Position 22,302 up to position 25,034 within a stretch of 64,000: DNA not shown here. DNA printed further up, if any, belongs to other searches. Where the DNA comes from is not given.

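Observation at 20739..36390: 15.6-kb locus pairing cytoplasmic sugar enzymes with four giant GT-C / DUF2298 'YYY' membrane proteins: candidate uncharacterised envelope-glycoconjugate system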

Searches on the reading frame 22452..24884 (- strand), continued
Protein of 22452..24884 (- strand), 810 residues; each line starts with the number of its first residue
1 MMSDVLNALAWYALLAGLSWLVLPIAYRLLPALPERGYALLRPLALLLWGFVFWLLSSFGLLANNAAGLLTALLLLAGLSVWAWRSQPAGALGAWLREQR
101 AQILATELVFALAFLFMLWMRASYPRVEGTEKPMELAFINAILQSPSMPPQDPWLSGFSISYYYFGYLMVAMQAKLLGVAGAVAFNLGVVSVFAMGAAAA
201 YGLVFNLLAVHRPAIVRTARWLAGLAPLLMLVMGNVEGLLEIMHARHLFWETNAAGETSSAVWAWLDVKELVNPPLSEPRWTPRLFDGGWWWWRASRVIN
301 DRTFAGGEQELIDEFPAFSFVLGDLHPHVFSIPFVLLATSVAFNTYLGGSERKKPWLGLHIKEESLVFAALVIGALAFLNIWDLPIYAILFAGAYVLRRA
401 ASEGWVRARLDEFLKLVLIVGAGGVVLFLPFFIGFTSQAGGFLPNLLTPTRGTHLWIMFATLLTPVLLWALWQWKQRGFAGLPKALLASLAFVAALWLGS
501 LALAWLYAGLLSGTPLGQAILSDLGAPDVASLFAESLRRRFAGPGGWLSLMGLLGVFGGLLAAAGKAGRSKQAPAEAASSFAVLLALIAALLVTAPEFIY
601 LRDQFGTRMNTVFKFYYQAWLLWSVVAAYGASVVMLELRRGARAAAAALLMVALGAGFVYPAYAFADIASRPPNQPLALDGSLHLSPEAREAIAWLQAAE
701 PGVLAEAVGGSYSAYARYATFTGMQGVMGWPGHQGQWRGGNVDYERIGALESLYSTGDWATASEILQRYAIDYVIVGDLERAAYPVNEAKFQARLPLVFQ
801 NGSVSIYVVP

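Call 61: search_protein_families(library=pfam, proteins=[L080:3621-5282:+, L080:12300-14363:+, L080:14426-17797:+, L080:17797-20607:+, L060:6243-7403:+, L060:7407-8567:+, L060:8522-9979:+, L060:14241-15113:+, L060:15131-17041:+, L060:17061-20132:+], max_evalue=0.001)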
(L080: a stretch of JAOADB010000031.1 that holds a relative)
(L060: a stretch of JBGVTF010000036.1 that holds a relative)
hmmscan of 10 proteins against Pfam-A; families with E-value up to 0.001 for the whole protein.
L080:3621-5282:+ (553 aa): 1 family
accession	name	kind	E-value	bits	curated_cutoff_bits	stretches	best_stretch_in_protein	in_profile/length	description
PF13231.12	PMT_2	-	1.2e-06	29.3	26.1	1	65-234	3-159/160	Dolichyl-phosphate-mannose-protein mannosyltransferase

L080:12300-14363:+ (687 aa): 0 families

L080:14426-17797:+ (1123 aa): 9 families
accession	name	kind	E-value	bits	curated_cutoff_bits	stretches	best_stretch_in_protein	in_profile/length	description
PF01436.27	NHL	-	4.7e-42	140.4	20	5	898-925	1-28/28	NHL repeat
PF13231.12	PMT_2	-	1.4e-10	42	26.1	1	101-257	2-152/160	Dolichyl-phosphate-mannose-protein mannosyltransferase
PF02366.24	PMT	-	5.1e-10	39.8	22.7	1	109-251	71-219/245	Dolichyl-phosphate-mannose-protein mannosyltransferase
PF25021.1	TEN_NHL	-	1.5e-08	34.5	27.1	0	1000-1069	32-96/357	Teneurin NHL domain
PF08450.18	SGL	-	2e-08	34.6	26.3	1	863-986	97-218/246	SMP-30/Gluconolactonase/LRE-like region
PF17170.10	DUF5128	-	1.1e-07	31.8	22.9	0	862-934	53-127/321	6-bladed beta-propeller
PF24684.1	Vgb_lyase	-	5e-05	22.7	50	0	899-1026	97-208/290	Virginiamycin B lyase family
PF23500.1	DUF7133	-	0.00043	20.1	27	0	1001-1023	331-353/385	Domain of unknown function (DUF7133)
PF13449.12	Phytase-like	-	0.00053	20.4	27.6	0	1003-1040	72-109/284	Esterase-like activity of phytase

L080:17797-20607:+ (936 aa): 2 families
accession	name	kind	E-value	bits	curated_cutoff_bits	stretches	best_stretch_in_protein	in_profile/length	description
PF07691.17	PA14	-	6.9e-18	65.3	24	1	803-924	3-138/147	PA14 domain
PF13231.12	PMT_2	-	6.2e-17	62.7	26.1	1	236-389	5-155/160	Dolichyl-phosphate-mannose-protein mannosyltransferase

L060:6243-7403:+ (386 aa): 14 families
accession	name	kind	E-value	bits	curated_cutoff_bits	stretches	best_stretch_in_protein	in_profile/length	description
PF04015.17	DUF362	-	1.6e-43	149.5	24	1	51-325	1-200/200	Domain of unknown function (DUF362)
PF00037.32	Fer4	-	4.6e-15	55.2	21.1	2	231-253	2-24/24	4Fe-4S binding domain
PF13237.11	Fer4_10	-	5.6e-11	42.6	25.5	2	201-248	2-53/53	4Fe-4S dicluster domain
PF12838.12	Fer4_7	-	8.1e-11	42.7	27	1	208-251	2-52/52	4Fe-4S dicluster domain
PF12837.12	Fer4_6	-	1.9e-10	40.6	25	1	230-252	2-24/24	4Fe-4S binding domain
PF13187.11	Fer4_9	-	4.1e-09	36.8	27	1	208-252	2-52/52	4Fe-4S dicluster domain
PF13484.11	Fer4_16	-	1.3e-08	36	30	1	236-266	1-31/66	4Fe-4S double cluster binding domain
PF13183.11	Fer4_8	-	5.4e-08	33.7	27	0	190-221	38-67/68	4Fe-4S dicluster domain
PF12797.12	Fer4_2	-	4.7e-07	29.8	24.5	0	230-249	3-22/22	4Fe-4S binding domain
PF25160.1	LdpA_Fe-S-bd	-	2.3e-06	27.7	27.6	1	214-253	9-44/49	LdpA Fe-S cluster-binding domain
PF14697.11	Fer4_21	-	7.4e-06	26.4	35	1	206-253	6-58/59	4Fe-4S dicluster domain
PF12798.12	Fer4_3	-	2.3e-05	25.3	27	0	237-251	1-15/15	4Fe-4S binding domain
PF13534.11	Fer4_17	-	2.6e-05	25.1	22.2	0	235-250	44-59/61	4Fe-4S dicluster domain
PF12800.12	Fer4_4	-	3.6e-05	24.2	24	0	235-250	2-17/17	4Fe-4S binding domain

L060:7407-8567:+ (386 aa): 0 families

L060:8522-9979:+ (485 aa): 1 family
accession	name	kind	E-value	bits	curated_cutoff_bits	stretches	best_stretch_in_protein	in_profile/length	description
PF03781.23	FGE-sulfatase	-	5.9e-72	242.8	23.3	1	224-478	3-255/255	Sulfatase-modifying factor enzyme 1-like domain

L060:14241-15113:+ (290 aa): 1 family
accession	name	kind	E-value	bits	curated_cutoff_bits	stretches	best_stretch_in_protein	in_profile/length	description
PF14285.11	DUF4367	-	8.1e-05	23.5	22.1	0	247-286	80-110/110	Domain of unknown function (DUF4367)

L060:15131-17041:+ (636 aa): 1 family
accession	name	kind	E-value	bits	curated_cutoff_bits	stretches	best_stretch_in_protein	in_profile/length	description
PF13231.12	PMT_2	-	0.00078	20.1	26.1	1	124-248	13-137/160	Dolichyl-phosphate-mannose-protein mannosyltransferase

L060:17061-20132:+ (1023 aa): 12 families
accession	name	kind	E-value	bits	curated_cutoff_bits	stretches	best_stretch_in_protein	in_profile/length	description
PF01436.27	NHL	-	7.8e-55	180.7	20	5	749-776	1-28/28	NHL repeat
PF17170.10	DUF5128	-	7.2e-20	71.9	22.9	2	759-830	52-125/321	6-bladed beta-propeller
PF08450.18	SGL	-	4.4e-15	56.4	26.3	1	853-978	88-217/246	SMP-30/Gluconolactonase/LRE-like region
PF06739.17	SBBP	-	3.8e-14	52.8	20.5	0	995-1008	16-29/38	Beta-propeller repeat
PF25021.1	TEN_NHL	-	1.7e-13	50.7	27.1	0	748-784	140-174/357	Teneurin NHL domain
PF13231.12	PMT_2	-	5.1e-12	46.7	26.1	1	76-204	2-131/160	Dolichyl-phosphate-mannose-protein mannosyltransferase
PF02393.21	US22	-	2e-06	28.3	35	0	978-1018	64-105/124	US22 like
PF20067.5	SSL_N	-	2.1e-06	27.9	18.9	0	851-868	21-38/46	Strictosidine synthase-like, N-terminal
PF13449.12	Phytase-like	-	4.9e-06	27.1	27.6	0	747-789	65-107/284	Esterase-like activity of phytase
PF22701.2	Mala_s_1-like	-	2e-05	24.9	27.5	1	757-925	6-157/195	Mal s 1 allergenic protein-like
PF24684.1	Vgb_lyase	-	4.5e-05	22.8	50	0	852-1020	56-209/290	Virginiamycin B lyase family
PF14433.11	SUKH-3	-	0.00083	20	23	0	997-1010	113-126/146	SUKH-3 immunity protein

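Call 83: search_dna_similar(query=window:22452-24884:-, collection=plasmids, mode=protein, max_evalue=0.001, max_rows=20)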
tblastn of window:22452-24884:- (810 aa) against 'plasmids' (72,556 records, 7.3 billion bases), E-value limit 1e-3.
Records with a match: 2; places in all: 2; records where one place covers at least 80% of the query: 0.
Best place of each record, by identity: <60% 2.
By first word of the organism name: Pseudobutyrivibrio 1; Halarchaeum 1.
By predicted mobility (MOB-suite, as given by PLSDB): non-mobilizable 2.
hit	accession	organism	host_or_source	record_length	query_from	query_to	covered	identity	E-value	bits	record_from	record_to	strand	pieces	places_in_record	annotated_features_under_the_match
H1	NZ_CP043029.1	Pseudobutyrivibrio xylanivorans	Bovine,rumen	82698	98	785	60%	25.2%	6e-10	129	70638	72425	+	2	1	DUF2298 domain-containing protein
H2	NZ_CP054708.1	Halarchaeum sp. CBA1220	solar salt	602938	597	809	26%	27.5%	1e-10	73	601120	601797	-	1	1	none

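Call 84: get_annotated_region(hit=H1, flank=12000)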
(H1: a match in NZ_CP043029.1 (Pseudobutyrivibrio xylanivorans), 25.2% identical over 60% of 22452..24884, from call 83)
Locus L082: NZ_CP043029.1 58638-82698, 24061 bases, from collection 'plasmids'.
description: Pseudobutyrivibrio xylanivorans strain MA3014 plasmid pNP95, complete sequence
organism: Pseudobutyrivibrio xylanivorans (NCBI taxid 185007)
taxonomy: Bacteria; Bacillota; Clostridia; Lachnospirales; Lachnospiraceae; Pseudobutyrivibrio; Pseudobutyrivibrio xylanivorans
host: -; source: Bovine,rumen; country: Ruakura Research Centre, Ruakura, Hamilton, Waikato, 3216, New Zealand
typing (MOB-suite, as given by PLSDB): non-mobilizable
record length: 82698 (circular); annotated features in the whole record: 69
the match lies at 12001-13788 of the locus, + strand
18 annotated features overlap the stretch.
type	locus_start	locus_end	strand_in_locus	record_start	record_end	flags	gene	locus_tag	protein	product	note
CDS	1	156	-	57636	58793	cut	wecB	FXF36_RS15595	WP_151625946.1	UDP-N-acetylglucosamine 2-epimerase (non-hydrolyzing)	GO:0009103 - lipopolysaccharide biosynthetic process [Evidence IEA]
CDS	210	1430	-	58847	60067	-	-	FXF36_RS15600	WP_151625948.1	NAD-dependent epimerase/dehydratase family protein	-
CDS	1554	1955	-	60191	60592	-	-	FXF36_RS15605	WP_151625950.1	DUF6548 family protein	-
CDS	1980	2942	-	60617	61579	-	-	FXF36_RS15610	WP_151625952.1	glycosyltransferase family 2 protein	-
CDS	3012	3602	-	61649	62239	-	-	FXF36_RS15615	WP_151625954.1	hypothetical protein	-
CDS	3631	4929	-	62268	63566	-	-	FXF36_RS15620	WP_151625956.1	DegT/DnrJ/EryC1/StrS family aminotransferase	-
CDS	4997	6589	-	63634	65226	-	-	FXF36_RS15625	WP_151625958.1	glucosyltransferase domain-containing protein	-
CDS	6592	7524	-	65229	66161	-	-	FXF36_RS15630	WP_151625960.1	glycosyltransferase family 2 protein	-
CDS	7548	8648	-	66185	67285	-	-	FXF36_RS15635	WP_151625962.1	hypothetical protein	-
CDS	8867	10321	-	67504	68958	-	-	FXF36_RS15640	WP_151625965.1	O-antigen ligase family protein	-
CDS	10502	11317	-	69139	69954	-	-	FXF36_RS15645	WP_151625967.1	hypothetical protein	-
CDS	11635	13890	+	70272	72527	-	-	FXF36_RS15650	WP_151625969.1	DUF2298 domain-containing protein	-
CDS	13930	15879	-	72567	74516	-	-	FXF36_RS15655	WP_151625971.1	nucleoside-diphosphate sugar epimerase/dehydratase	GO:0000271 - polysaccharide biosynthetic process [Evidence IEA]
CDS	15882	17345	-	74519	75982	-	-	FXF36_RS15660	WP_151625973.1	hypothetical protein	-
CDS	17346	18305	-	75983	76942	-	-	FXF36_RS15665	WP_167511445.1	hypothetical protein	-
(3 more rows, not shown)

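Call 85: get_annotated_region(hit=H2, flank=12000)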
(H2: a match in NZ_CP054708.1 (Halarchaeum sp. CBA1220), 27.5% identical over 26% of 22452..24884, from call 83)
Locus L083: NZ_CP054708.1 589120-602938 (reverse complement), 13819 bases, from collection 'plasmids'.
description: Halarchaeum sp. CBA1220 plasmid pCBA1220-01, complete sequence
organism: Halarchaeum sp. CBA1220 (NCBI taxid 1853682)
taxonomy: Archaea; Euryarchaeota; Halobacteria; Halobacteriales; Halobacteriaceae; Halarchaeum; Halarchaeum sp. CBA1220
host: -; source: solar salt; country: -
typing (MOB-suite, as given by PLSDB): non-mobilizable
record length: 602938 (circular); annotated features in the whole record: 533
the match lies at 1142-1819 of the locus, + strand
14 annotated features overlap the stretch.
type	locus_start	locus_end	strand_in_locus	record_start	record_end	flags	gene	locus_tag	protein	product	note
CDS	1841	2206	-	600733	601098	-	-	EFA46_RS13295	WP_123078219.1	hypothetical protein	-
CDS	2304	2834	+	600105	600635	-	msrA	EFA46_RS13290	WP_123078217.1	peptide-methionine (S)-S-oxide reductase MsrA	GO:0030091 - protein repair [Evidence IEA]; GO:0006979 - response to oxidative stress [Evidence IEA]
CDS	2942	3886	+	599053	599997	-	-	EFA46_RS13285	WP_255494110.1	M48 family metalloprotease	GO:0006508 - proteolysis [Evidence IEA]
CDS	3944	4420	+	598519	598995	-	-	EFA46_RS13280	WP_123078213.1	universal stress protein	-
CDS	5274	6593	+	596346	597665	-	-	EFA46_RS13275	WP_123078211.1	orc1/cdc6 family replication initiation protein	-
CDS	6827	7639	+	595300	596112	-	-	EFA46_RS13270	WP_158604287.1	NmrA family NAD(P)-binding protein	-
CDS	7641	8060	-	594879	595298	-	-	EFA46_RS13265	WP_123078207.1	CopG family ribbon-helix-helix protein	-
CDS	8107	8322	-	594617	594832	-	-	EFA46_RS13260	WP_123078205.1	hypothetical protein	-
CDS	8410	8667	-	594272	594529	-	-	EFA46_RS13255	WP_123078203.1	hypothetical protein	-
CDS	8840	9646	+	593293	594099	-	-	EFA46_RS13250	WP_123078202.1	aldo/keto reductase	-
CDS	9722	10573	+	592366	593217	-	-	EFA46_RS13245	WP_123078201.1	translation initiation factor eIF-2B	-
CDS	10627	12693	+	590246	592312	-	-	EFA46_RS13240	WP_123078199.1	alpha-amylase family glycosyl hydrolase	GO:0005975 - carbohydrate metabolic process [Evidence IEA]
CDS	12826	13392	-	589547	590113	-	-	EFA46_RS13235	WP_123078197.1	GNAT family N-acetyltransferase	-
CDS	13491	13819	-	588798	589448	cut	-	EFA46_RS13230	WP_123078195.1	polysaccharide deacetylase family protein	-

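Call 97: search_protein_families(library=pfam, proteins=[L079:7596-10001:+, L079:15301-17748:+, L079:14366-15298:+, L079:12545-13669:-, L018:7449-9167:+, L018:5877-7211:+, L018:13333-14394:-, L018:14399-16150:-, L005:12080-13510:+, L005:7018-9141:-], max_evalue=0.001)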
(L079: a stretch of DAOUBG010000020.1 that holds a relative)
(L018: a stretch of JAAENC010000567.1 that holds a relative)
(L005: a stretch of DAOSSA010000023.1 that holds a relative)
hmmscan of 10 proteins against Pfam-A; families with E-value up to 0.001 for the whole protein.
L079:7596-10001:+ (801 aa): 4 families
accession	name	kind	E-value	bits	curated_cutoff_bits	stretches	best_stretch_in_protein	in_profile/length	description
PF00676.26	E1_dh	-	2.5e-25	89.5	22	1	38-357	20-294/300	Dehydrogenase E1 component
PF02780.25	Transketolase_C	-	1.3e-20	74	25.9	1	660-764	4-105/124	Transketolase, C-terminal domain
PF02779.29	Transket_pyr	-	3.7e-18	66.2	27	1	472-634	8-167/174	Transketolase, pyrimidine binding domain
PF17147.9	PFOR_II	-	2.2e-05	25.2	27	1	667-742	2-76/102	Pyruvate:ferredoxin oxidoreductase core domain II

L079:15301-17748:+ (815 aa): 1 family
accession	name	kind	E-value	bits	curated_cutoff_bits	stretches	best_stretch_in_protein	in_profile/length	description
PF00912.28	Transgly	-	1.3e-26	93.5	27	1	87-248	5-176/178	Transglycosylase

L079:14366-15298:+ (310 aa): 1 family
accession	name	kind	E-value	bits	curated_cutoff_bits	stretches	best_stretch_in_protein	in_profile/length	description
PF01063.24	Aminotran_4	-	4.4e-47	161.2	28.5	1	40-271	3-223/223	Amino-transferase class IV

L079:12545-13669:- (374 aa): 7 families
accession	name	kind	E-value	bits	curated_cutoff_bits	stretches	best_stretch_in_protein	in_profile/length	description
PF01494.25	FAD_binding_3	-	9.3e-13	48.6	22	1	4-163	2-167/349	FAD binding domain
PF01266.30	DAO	-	1.9e-11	44.5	27.9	2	5-41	1-33/353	FAD dependent oxidoreductase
PF13738.12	Pyr_redox_3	-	3.8e-07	30.1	30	0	102-158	81-137/305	Pyridine nucleotide-disulphide oxidoreductase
PF07992.20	Pyr_redox_2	-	7.9e-07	29.2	26.1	0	4-37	1-30/291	Pyridine nucleotide-disulphide oxidoreductase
PF05834.18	Lycopene_cycl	-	2.8e-06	27.1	23.4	1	5-159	1-145/380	Lycopene cyclase protein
PF03486.20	HI0933_like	-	1.3e-05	25.2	50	0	5-50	2-43/244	HI0933-like protein Rossmann domain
PF04820.20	Trp_halogenase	-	0.00087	18.7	21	0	6-67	2-62/458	Tryptophan halogenase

L018:7449-9167:+ (572 aa): 5 families
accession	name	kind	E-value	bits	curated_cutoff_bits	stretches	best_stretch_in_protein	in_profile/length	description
PF00270.35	DEAD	-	1.2e-52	178.5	26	1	43-207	1-165/167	DEAD/DEAH box helicase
PF00271.37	Helicase_C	-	8e-33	113.4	23.5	1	244-352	2-110/110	Helicase conserved C-terminal domain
PF03880.21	DbpA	-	1.1e-16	61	25.6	1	499-562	1-64/72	DbpA RNA binding domain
PF04851.21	ResIII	-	1.5e-05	25.4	22.5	1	61-202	28-162/164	Type III restriction enzyme, res subunit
PF25399.1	DeaD_dimer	-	2.3e-05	24.7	23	1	386-445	1-61/67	RNA helicase DeaD dimerization domain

L018:5877-7211:+ (444 aa): 1 family
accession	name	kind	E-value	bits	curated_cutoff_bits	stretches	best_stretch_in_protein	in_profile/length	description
PF09994.14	T6SS_Tle1-like_cat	-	5.2e-77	259.4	27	1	3-287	1-286/287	T6SS, Phospholipase effector Tle1-like, catalytic domain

L018:13333-14394:- (353 aa): 0 families

L018:14399-16150:- (583 aa): 1 family
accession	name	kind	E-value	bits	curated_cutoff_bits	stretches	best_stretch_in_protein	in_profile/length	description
PF13941.12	MutL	-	6.5e-66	223.4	27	1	10-462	1-444/450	MutL protein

L005:12080-13510:+ (476 aa): 2 families
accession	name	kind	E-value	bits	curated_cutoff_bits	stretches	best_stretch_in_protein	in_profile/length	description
PF00749.27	tRNA-synt_1c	-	1.7e-93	313.5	23.4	1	3-312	2-314/314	tRNA synthetases class I (E and Q), catalytic domain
PF19269.4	Anticodon_2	-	1.2e-37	129.8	23.6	1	338-468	11-141/141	Anticodon binding domain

L005:7018-9141:- (707 aa): 1 family
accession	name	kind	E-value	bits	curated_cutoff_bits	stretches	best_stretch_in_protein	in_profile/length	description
PF02518.31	HATPase_c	-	4e-10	40.5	26.4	1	597-704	2-110/111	Histidine kinase-, DNA gyrase B-, and HSP90-like ATPase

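Call 98: search_protein_representatives(alignment_id=A1)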
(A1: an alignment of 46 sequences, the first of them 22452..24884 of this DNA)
Query: 46 sequences, 816 profile positions. Proteins with E-value up to 0.001 (for the whole library): 9314; up to 1e-10: 7109; up to 1e-30: 4297. The best 150 are listed.
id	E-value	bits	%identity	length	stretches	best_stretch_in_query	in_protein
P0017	0.0e+00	1303.6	-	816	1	2-816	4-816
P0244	0.0e+00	1117.1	-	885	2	2-406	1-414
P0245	0.0e+00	1098.4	-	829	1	3-816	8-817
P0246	0.0e+00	1095.0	-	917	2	353-815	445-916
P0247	0.0e+00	1086.5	-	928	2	332-816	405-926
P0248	0.0e+00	1073.2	-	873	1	1-814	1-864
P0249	0.0e+00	1064.2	-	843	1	1-816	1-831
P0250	0.0e+00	1056.0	-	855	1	2-816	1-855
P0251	0.0e+00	1029.4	-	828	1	4-814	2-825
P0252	0.0e+00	1026.6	-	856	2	2-685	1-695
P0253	0.0e+00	1016.5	-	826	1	2-815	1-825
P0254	0.0e+00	1012.0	-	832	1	2-815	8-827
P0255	2.4e-295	998.5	-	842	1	2-815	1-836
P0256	2.6e-295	998.4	-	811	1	18-815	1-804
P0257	2.5e-290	981.9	-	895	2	2-663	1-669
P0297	8.4e-235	798.2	-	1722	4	286-814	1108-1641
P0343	2.9e-204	697.2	-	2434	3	5-815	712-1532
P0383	9.2e-186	636.0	-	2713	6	5-224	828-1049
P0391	5.3e-183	626.9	-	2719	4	4-644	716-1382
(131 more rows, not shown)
